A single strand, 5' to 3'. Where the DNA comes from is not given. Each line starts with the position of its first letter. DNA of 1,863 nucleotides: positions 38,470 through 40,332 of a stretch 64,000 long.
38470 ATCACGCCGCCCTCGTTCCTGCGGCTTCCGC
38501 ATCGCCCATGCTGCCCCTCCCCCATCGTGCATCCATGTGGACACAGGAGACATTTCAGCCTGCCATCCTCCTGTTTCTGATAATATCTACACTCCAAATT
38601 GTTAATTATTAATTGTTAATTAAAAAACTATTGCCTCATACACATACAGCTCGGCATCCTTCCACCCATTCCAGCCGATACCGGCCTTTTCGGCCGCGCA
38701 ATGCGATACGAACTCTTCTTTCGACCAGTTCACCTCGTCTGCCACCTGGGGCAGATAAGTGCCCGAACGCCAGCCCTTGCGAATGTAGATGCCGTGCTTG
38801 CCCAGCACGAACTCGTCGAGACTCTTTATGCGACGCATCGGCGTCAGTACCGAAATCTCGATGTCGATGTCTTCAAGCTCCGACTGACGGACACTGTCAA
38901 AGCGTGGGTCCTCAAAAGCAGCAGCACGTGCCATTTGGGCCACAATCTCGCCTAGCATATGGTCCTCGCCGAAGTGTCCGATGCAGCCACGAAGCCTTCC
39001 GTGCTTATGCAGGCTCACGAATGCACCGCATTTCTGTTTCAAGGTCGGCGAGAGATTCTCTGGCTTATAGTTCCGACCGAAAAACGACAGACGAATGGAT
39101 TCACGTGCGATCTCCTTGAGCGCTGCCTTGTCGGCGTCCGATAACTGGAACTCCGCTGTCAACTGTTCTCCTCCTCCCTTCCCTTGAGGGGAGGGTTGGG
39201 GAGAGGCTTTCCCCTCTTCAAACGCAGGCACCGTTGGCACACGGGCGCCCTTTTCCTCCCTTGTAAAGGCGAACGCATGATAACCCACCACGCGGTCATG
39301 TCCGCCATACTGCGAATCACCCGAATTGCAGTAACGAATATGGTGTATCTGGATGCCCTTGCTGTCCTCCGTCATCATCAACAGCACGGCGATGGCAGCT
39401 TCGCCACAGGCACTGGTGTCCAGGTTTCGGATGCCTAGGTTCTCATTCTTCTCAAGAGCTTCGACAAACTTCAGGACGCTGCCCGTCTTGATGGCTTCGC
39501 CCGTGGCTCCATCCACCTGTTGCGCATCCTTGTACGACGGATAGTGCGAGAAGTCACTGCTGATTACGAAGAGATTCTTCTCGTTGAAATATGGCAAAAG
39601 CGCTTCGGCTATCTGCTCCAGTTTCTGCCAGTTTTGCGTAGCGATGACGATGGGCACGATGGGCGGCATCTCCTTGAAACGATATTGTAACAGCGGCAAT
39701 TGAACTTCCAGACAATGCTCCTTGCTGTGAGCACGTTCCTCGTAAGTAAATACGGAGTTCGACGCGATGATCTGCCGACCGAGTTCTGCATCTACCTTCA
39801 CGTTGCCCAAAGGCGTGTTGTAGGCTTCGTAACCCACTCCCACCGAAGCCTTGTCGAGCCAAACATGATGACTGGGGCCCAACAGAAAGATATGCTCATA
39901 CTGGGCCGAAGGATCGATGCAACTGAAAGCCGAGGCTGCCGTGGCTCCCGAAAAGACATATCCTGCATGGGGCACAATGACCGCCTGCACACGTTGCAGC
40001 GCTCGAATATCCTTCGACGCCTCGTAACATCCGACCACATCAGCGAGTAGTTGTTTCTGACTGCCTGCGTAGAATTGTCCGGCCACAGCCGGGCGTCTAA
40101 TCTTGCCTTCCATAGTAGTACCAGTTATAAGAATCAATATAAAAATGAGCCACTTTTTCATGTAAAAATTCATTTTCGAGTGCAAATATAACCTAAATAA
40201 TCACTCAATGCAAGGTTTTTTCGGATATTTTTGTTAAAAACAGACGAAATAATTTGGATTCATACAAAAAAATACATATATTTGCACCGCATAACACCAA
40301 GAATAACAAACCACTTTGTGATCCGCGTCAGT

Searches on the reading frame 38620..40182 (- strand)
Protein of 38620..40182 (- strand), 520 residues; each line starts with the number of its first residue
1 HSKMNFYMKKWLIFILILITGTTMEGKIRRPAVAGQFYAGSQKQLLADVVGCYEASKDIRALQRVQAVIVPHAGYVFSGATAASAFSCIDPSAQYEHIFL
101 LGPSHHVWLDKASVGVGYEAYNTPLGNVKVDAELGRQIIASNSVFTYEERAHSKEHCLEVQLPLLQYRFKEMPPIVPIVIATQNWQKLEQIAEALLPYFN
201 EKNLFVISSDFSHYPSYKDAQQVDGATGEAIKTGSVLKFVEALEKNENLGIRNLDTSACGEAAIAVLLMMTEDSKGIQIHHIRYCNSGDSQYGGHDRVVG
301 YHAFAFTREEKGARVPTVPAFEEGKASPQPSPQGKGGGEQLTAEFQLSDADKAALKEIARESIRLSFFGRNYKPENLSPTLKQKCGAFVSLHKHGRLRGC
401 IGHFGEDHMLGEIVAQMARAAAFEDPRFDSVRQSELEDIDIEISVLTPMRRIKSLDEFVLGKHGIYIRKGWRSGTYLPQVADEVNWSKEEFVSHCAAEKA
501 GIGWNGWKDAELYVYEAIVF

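Call 48: search_protein_families(library=pfam, proteins=[window:38620-40182:-], max_evalue=0.00001)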
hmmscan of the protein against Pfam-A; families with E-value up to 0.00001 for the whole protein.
window:38620-40182:- (520 aa): 2 families
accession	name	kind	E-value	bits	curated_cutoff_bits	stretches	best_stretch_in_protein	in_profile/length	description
PF01875.22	Memo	-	1.5e-54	185.5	27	1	31-303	2-267/269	Memo-like protein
PF01871.22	AMMECR1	-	7e-51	172.5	25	1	357-520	2-168/168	AMMECR1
